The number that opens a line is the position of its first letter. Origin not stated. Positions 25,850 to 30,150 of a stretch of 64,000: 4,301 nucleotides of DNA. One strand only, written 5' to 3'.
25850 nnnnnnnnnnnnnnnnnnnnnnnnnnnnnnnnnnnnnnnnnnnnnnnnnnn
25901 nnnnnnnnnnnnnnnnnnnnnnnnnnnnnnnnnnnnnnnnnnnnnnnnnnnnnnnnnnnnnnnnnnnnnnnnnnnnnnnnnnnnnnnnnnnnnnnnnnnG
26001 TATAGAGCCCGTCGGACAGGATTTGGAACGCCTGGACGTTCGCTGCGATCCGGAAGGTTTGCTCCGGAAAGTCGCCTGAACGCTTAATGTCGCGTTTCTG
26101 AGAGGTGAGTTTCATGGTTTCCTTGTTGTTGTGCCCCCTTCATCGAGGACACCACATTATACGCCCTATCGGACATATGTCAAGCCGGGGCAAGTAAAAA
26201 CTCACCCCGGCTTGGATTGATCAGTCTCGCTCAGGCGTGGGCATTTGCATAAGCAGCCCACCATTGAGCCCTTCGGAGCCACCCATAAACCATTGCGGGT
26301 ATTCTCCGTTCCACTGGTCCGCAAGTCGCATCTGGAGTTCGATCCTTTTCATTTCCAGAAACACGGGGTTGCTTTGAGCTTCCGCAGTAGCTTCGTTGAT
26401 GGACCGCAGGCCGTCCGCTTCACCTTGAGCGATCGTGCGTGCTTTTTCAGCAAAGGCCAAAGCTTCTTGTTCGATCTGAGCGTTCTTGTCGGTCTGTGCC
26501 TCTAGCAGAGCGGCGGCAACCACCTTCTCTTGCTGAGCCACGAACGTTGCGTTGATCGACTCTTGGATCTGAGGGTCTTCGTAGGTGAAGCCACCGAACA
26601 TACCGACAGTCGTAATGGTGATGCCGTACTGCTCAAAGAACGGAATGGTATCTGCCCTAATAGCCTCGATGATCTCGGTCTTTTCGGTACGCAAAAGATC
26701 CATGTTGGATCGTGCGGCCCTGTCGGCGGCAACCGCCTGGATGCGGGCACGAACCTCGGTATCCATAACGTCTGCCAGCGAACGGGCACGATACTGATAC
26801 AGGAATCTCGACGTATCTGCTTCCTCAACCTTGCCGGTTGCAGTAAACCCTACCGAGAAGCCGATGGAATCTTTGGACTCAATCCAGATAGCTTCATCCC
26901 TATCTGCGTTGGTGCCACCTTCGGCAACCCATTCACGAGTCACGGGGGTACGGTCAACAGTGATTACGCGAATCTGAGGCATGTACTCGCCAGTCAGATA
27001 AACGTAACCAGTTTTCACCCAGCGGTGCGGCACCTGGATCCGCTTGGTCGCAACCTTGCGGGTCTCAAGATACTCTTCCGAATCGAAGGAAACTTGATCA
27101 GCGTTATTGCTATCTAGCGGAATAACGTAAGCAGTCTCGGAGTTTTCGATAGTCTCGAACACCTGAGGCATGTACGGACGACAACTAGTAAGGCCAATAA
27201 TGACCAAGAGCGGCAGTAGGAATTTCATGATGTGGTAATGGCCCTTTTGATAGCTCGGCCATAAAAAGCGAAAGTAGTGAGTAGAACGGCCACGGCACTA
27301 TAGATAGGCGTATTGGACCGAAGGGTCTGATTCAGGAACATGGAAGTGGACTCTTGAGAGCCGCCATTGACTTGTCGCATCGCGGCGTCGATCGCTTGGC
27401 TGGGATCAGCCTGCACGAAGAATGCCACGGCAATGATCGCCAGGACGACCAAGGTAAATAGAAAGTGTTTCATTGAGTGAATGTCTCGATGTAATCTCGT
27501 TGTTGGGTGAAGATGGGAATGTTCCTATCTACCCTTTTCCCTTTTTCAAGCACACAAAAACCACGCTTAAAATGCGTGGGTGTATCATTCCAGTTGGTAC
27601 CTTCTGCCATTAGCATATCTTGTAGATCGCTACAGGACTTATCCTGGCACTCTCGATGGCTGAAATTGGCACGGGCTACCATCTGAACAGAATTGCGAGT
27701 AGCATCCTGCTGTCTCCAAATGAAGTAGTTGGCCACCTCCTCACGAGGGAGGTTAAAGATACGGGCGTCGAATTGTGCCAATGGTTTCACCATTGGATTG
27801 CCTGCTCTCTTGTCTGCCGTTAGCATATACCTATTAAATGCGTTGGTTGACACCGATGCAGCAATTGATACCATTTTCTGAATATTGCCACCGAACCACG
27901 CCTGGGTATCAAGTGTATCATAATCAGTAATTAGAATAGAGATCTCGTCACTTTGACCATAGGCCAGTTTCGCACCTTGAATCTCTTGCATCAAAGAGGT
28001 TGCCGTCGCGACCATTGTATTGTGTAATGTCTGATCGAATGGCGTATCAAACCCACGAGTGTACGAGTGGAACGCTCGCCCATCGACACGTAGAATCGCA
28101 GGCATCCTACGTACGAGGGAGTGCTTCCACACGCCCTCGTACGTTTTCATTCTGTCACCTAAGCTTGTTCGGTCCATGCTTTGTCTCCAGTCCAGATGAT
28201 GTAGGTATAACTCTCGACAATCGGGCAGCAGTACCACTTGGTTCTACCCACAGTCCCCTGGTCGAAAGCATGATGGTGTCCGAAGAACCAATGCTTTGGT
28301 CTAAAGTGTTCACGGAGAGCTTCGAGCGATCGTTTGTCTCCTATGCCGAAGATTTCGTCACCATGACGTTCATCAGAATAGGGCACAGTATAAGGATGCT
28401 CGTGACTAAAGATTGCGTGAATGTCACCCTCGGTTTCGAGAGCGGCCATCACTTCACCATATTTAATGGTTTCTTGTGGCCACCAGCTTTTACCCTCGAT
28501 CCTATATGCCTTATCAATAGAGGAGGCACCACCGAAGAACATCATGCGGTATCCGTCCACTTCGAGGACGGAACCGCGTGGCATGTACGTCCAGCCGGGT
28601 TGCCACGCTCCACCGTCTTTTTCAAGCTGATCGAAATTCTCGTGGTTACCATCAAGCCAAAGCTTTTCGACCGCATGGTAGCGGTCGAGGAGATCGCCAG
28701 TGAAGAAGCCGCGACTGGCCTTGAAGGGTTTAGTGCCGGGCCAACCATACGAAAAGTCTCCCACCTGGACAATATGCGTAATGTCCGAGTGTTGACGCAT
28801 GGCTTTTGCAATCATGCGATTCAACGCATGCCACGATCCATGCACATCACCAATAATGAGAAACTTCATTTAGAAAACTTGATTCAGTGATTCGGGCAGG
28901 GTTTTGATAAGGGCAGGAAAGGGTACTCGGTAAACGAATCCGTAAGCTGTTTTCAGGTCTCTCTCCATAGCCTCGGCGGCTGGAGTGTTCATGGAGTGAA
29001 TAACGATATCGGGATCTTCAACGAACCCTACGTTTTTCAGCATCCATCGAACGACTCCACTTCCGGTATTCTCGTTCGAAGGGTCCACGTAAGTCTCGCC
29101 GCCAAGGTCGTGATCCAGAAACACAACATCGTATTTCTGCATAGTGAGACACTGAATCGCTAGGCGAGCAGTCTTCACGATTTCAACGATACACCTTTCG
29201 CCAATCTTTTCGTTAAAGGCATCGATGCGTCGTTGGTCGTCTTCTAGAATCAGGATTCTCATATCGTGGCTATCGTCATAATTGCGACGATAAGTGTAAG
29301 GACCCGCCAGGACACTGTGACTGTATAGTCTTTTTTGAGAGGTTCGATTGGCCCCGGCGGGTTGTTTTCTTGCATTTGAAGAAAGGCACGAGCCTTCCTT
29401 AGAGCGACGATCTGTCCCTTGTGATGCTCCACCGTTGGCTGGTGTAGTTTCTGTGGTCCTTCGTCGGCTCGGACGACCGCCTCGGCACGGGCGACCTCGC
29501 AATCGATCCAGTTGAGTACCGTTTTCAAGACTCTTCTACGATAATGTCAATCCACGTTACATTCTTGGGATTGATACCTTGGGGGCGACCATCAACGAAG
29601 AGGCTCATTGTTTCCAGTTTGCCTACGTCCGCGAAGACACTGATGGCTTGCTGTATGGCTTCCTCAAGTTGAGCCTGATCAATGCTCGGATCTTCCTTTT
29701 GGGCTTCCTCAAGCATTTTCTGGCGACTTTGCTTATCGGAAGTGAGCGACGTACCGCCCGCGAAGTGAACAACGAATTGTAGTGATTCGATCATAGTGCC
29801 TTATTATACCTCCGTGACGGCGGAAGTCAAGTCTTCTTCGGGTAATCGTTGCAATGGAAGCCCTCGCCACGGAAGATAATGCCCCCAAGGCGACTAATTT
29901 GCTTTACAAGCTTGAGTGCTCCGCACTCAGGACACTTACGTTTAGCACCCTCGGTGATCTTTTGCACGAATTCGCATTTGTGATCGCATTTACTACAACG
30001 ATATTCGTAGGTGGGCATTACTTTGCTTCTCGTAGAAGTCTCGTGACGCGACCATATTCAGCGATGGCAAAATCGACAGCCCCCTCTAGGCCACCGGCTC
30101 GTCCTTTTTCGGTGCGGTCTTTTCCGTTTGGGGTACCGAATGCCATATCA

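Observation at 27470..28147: Thg1-like 3'-5' nucleotidyltransferase encoded by a phage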

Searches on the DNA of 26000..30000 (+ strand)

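Call 5: search_dna_similar(query=window:26000-30000:+, collection=phages, mode=near, max_rows=20)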
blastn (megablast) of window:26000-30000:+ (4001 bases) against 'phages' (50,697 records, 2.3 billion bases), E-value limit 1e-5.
No match.

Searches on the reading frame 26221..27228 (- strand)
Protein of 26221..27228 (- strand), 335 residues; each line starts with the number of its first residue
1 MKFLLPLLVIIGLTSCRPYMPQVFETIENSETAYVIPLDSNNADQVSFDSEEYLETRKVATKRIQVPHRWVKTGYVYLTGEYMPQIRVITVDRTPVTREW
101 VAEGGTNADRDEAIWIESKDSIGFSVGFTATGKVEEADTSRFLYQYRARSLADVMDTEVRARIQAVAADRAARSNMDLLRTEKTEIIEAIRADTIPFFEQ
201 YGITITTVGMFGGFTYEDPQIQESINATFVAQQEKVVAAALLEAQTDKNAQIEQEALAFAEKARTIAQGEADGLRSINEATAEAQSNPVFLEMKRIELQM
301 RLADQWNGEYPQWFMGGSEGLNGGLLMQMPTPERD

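Call 3: search_protein_families(library=pfam, proteins=[window:26221-27228:-], max_evalue=0.01)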
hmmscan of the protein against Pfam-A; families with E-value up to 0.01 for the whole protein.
window:26221-27228:- (335 aa): 1 family
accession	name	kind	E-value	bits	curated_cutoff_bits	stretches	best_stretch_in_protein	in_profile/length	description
PF01145.31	Band_7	-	6.4e-08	33.3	23.6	1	114-246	50-174/176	SPFH domain / Band 7 family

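Call 4: search_protein_families(library=phrogs, proteins=[window:26221-27228:-], max_evalue=0.001)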
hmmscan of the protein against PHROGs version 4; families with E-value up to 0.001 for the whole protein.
window:26221-27228:- (335 aa): 1 family
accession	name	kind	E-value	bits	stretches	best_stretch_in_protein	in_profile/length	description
phrog_200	-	other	6.9e-20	72.5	1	111-331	154-361/379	lipoprotein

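Call 42: search_protein_families(library=ncbifam, proteins=[window:26221-27228:-], max_evalue=0.001)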
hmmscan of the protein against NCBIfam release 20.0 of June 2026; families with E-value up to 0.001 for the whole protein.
window:26221-27228:- (335 aa): 0 families

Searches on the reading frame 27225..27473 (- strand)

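Call 3: search_protein_families(library=pfam, proteins=[window:27225-27473:-], max_evalue=0.01)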
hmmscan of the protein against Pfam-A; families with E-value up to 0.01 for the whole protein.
window:27225-27473:- (82 aa): 1 family
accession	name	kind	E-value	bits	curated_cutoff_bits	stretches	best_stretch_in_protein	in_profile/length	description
PF20077.4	CcmD_alt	-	0.0043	17.5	23.5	0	39-68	14-43/61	CcmD family protein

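Call 4: search_protein_families(library=phrogs, proteins=[window:27225-27473:-], max_evalue=0.001)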
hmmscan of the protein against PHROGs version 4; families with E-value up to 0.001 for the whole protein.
window:27225-27473:- (82 aa): 0 families
